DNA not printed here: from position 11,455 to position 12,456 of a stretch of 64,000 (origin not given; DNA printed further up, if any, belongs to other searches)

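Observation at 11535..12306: HTH plus PTS-EIIA(Ntr/Fru-type) hybrid regulator heads the Ehr-like operon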

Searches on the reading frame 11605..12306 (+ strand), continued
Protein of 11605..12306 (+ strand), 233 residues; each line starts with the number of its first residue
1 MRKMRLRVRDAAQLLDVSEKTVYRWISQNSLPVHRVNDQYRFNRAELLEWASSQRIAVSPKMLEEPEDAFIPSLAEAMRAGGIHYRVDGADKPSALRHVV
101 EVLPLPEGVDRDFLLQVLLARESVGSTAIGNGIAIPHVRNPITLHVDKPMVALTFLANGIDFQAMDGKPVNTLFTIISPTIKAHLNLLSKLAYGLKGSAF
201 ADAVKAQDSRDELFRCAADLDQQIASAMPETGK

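Call 18: find_related_loci(query=window:11605-12303:+, collection=genome_contigs, flank=10000)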
Query window:11605-12303:+ (233 aa) in genome_contigs; peptide patterns used: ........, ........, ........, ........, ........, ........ (x = any residue, [..] = any of these).
363 stretches matched a pattern; 305 encode a relative of the query (tblastn E <= 1e-3); the best 80 are kept; 80 distinct loci.
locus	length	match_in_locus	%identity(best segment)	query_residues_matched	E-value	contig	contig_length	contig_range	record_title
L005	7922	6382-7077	79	2-230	6e-122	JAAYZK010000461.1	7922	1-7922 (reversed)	MAG: Planctomycetota bacterium isolate AS06rmzACSIP_316 655722_AS06, whole genome shotgun sequence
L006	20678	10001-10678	78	1-226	7e-121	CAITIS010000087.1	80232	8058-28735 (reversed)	MAG: uncultured planctomycete isolate AlinenLipids_bin-9348 genome assembly, contig: bin-9348:087/159, whole genome shot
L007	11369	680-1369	70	2-232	1e-108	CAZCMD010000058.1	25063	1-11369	MAG TPA_asm: uncultured Desulfatiglans sp. isolate SRP192927_co6_207 genome assembly, contig: NODE_3961_length_25063_cov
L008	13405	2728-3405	69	2-227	2e-107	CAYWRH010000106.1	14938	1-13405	MAG TPA_asm: uncultured Desulfatiglans sp. isolate SRP167436_co1_198 genome assembly, contig: NODE_6501_length_14938_cov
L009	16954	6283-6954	70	2-225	2e-107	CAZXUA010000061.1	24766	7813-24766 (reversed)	MAG TPA_asm: uncultured Desulfatiglans sp. isolate binchicken_co43_301 genome assembly, contig: NODE_3361_length_24766_c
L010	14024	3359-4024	70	4-225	8e-107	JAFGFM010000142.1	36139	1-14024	MAG: Deltaproteobacteria bacterium isolate Zod_Metabat.1317 k87_7167907, whole genome shotgun sequence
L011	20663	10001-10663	70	4-224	1e-106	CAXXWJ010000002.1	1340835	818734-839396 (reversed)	MAG: Syntrophales bacterium isolate 245eff7d-e5b7-4493-ab22-9b904db7233a genome assembly, contig: contig_2, whole genome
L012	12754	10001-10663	69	6-226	2e-106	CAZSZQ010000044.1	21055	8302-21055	MAG TPA_asm: uncultured Desulfatiglans sp. isolate SRP192927_co7_235 genome assembly, contig: NODE_4424_length_21055_cov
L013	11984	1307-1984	70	2-227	5e-105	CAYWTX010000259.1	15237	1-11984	MAG TPA_asm: uncultured Planctomycetaceae bacterium isolate binchicken_co255_29 genome assembly, contig: k141_524034, wh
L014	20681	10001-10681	66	2-228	2e-102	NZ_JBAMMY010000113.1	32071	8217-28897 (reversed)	Desulfobacterium sp. N47 k141_999, whole genome shotgun sequence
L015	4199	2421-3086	68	4-225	2e-101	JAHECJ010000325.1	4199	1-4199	MAG: Desulfococcus sp. isolate Ww167 NODE_72971_length_4199_cov_2.134870, whole genome shotgun sequence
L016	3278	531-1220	59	3-232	6e-94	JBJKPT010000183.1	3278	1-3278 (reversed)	MAG: Desulfobacterales bacterium isolate Bin_14 S1Ck127_3540462_flag_1_multi_3.3961_len_3278, whole genome shotgun seque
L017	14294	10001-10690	60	4-231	2e-91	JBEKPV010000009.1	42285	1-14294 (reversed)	MAG: Tepidisphaeraceae bacterium isolate SPRUCE 472 SPRUCE_472_9, whole genome shotgun sequence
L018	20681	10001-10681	60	4-232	8e-91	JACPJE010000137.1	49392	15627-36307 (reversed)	MAG: Candidatus Latescibacterota bacterium isolate NC_groundwater_459_Ag_B-0.1um_64_11 S34_3B_scaffold_245173, whole gen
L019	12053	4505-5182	61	3-226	4e-91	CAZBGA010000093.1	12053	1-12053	MAG TPA_asm: uncultured Treponemataceae bacterium isolate binchicken_co3_301 genome assembly, contig: NODE_17221_length_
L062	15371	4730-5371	61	3-214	6e-85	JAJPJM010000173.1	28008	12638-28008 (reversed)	MAG: Verrucomicrobia bacterium isolate Centralia_MAG_483 k107_19189153, whole genome shotgun sequence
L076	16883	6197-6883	56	4-230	3e-84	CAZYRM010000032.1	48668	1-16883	MAG TPA_asm: uncultured Planctomycetia bacterium isolate binchicken_co248_153 genome assembly, contig: NODE_526_length_4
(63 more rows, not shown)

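Call 33: search_solved_structures(query=A1, max_evalue=0.01, show_alignments=2)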
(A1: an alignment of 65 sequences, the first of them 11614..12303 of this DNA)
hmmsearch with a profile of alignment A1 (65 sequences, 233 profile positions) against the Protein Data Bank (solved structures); distinct sequences matched with E-value up to 0.01: 7.
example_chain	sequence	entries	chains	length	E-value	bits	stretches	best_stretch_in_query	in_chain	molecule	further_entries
1a6j_A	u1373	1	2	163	1.6e-18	70.3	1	70-214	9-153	NITROGEN REGULATORY IIA PROTEIN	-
3urr_A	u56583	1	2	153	3.6e-16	62.5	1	88-211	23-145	PTS IIA-like nitrogen-regulatory protein PtsN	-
4gqx_A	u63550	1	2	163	3.8e-16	62.5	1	87-211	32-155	PTS IIA-like nitrogen-regulatory protein PtsN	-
2a0j_A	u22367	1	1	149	2.1e-14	56.8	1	109-210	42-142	PTS system, nitrogen regulatory IIA protein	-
3oxp_A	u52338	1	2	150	3e-05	26.8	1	105-212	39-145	Phosphotransferase enzyme II, A component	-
1a3a_A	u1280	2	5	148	0.00018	24.3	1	105-212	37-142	MANNITOL-SPECIFIC EII | PTS SYSTEM, MANNITOL-SPECIFIC IIABC COMPONENT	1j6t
2few_A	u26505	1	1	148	0.0033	20.1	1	105-212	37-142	PTS system mannitol-specific EIICBA component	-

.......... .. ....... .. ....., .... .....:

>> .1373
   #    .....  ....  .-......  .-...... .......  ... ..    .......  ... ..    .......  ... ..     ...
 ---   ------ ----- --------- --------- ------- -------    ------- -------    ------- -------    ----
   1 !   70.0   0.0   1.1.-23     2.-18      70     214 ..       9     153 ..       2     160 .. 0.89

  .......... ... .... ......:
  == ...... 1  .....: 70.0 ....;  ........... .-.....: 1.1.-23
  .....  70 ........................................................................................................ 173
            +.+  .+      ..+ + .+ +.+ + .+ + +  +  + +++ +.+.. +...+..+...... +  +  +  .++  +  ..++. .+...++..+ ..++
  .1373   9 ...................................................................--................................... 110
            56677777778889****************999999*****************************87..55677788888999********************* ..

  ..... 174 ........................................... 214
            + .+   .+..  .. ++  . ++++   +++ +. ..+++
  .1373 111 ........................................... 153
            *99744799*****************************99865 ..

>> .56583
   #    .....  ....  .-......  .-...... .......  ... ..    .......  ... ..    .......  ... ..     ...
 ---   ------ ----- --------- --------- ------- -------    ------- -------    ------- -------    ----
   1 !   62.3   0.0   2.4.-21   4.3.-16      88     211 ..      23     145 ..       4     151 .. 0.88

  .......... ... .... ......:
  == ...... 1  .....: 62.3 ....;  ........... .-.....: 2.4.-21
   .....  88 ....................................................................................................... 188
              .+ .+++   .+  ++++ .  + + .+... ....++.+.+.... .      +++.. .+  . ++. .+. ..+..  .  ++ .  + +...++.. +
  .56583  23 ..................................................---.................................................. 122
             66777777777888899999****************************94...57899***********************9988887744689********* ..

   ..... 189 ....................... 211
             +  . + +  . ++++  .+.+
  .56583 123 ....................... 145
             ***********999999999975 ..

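Call 40: predict_structure(alignment_id=A1)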
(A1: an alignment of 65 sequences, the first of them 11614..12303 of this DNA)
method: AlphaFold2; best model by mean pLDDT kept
length: 230 residues; sequences in the alignment: 65
mean_pLDDT: 86.6   pTM: 0.73
mean pLDDT of the five models: 86.6, 85.1, 84.8, 83.0, 82.0
residues with pLDDT >= 90: 117; 70-90: 90; 50-70: 19; < 50: 4
segments of 3 or more residues with pLDDT < 50: 228-230
pLDDT, mean of each block of 10 residues (from residue 1): 88 95 92 88 84 85 76 96 93 94 84 80 72 74 84 91 88 88 90 92 96 97 64
secondary structure, 60 per line:
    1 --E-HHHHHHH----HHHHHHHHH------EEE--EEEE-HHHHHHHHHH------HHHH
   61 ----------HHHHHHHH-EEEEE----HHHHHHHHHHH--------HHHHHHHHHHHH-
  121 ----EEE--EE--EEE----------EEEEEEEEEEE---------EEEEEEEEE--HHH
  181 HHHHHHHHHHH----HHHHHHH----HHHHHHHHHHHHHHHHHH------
elements in order: H5-11 H16-24 E31-33 E36-39 H41-50 H57-60 H71-78 E80-84 H89-99 H108-119 E125-127 E134-136 E147-157 E167-175 H178-191 H196-202 H207-224

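Call 43: fold_search(model_id=the predicted structure, library=pdb)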
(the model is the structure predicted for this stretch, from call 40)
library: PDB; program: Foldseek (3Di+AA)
matches with E <= 10: 277; with E <= 0.001: 68
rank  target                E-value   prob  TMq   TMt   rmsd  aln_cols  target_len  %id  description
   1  3urr_B                1.3e-10  1.00  0.55  0.82   2.9       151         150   28  Structure of PTS IIA-like nitrogen-regulatory protein PtsN (BTH_I0484) (ptsN) (released 2011-12-21)
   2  3urr_A                2.0e-10  1.00  0.56  0.82   2.9       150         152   29  Structure of PTS IIA-like nitrogen-regulatory protein PtsN (BTH_I0484) (ptsN) (released 2011-12-21)
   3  1a6j_A                7.9e-10  1.00  0.52  0.77   3.1       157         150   30  NITROGEN REGULATORY BACTERIAL PROTEIN IIA-NITROGEN (released 1998-07-15)
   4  1a6j_B                1.4e-09  1.00  0.48  0.68   3.0       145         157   31  NITROGEN REGULATORY BACTERIAL PROTEIN IIA-NITROGEN (released 1998-07-15)
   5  4gqx_A                2.8e-09  1.00  0.52  0.77   2.2       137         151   31  Crystal structure of EIIA(NTR) from Burkholderia pseudomallei (released 2013-03-20)
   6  2a0j                  9.3e-09  1.00  0.54  0.82   2.5       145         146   26  Crystal Structure of Nitrogen Regulatory Protein IIA-Ntr from Neisseria meningitidis (released 2005-09-20)
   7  3oxp_A                1.1e-06  1.00  0.50  0.73   3.4       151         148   19  Structure of phosphotransferase enzyme II, A component from Yersinia pestis CO92 at 1.2 A resolution (released 2010-10-13)
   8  1xiz_B                2.1e-06  1.00  0.49  0.69   5.1       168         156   18  Structural Genomics, The crystal structure of domain IIA of putative phosphotransferase system specific for mannitol/f (released 2004-11-09)
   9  8gv9_A                3.3e-06  1.00  0.50  0.17   9.1       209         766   15  The cryo-EM structure of hAE2 with chloride ion (released 2023-04-12)
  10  2oqt_B                4.5e-06  1.00  0.51  0.74   3.3       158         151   20  Structural Genomics, the crystal structure of a putative PTS IIA domain from Streptococcus pyogenes M1 GAS (released 2007-03-06)
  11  8gvh_A                7.5e-06  1.00  0.50  0.17   7.7       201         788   16  Human AE2 in acidic KNO3 (released 2023-04-12)
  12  3bjv                  1.1e-05  1.00  0.49  0.67   4.3       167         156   17  The Crystal Structure of a putative PTS IIA(PtxA) from Streptococcus mutans (released 2008-01-29)
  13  2oq3_MODEL_1_A        1.4e-05  1.00  0.45  0.65   4.9       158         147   16  Solution Structure of the mannitol- specific cryptic phosphotransferase enzyme IIA CmtB from Escherichia coli (released 2007-09-25)
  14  2oqt_A                1.7e-05  1.00  0.51  0.73   3.3       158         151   18  Structural Genomics, the crystal structure of a putative PTS IIA domain from Streptococcus pyogenes M1 GAS (released 2007-03-06)
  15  2oqt_C                1.7e-05  1.00  0.49  0.70   3.5       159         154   21  Structural Genomics, the crystal structure of a putative PTS IIA domain from Streptococcus pyogenes M1 GAS (released 2007-03-06)
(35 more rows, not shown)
